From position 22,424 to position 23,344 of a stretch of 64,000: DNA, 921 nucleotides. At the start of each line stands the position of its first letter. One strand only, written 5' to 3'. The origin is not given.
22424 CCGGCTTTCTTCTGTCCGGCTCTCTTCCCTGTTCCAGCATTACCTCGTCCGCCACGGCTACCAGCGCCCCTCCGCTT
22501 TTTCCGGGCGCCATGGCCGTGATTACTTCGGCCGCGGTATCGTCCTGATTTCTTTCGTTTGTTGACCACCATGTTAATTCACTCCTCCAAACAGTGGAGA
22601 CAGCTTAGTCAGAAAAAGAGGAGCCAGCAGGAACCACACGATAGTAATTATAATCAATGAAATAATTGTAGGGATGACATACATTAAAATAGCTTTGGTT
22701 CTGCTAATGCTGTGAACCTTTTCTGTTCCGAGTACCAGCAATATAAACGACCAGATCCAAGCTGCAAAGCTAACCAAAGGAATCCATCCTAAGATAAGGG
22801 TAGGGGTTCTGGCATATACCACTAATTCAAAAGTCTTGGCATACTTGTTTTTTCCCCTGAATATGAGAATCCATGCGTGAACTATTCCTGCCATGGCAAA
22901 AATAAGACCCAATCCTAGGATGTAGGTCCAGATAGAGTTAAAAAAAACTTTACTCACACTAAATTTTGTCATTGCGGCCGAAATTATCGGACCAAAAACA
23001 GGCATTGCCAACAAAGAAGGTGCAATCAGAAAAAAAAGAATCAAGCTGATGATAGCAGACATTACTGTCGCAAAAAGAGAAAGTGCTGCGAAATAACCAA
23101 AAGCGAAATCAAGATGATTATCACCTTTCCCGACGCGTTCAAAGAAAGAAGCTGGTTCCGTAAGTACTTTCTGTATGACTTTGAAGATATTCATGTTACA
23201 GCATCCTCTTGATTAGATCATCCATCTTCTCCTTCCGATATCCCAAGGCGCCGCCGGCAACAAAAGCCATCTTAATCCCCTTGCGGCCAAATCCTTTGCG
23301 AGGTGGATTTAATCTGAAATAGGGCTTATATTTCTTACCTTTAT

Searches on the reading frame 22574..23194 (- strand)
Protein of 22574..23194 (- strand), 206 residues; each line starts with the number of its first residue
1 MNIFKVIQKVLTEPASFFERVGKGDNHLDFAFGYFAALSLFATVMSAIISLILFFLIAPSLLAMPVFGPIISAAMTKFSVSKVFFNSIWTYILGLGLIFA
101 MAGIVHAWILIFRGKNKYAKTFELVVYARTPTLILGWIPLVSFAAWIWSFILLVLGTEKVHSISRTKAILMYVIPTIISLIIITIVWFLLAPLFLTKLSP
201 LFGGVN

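Call 3: search_protein_families(library=pfam, proteins=[window:22574-23194:-], max_evalue=1)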
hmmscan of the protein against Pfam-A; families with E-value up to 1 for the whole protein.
window:22574-23194:- (206 aa): 1 family
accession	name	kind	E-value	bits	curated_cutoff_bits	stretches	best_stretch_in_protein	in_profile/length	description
PF04893.22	Yip1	-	4.4e-16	59.7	28.6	1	10-184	3-171/173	Yip1 domain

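Call 4: search_protein_families(library=ncbifam, proteins=[window:22574-23194:-], max_evalue=1)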
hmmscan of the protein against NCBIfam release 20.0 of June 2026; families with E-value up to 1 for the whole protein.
window:22574-23194:- (206 aa): 1 family
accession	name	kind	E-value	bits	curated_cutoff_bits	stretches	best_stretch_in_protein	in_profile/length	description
NF052650.1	YknW_fam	equivalog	0.00029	20.4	110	1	45-181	79-212/213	YknW family membrane protein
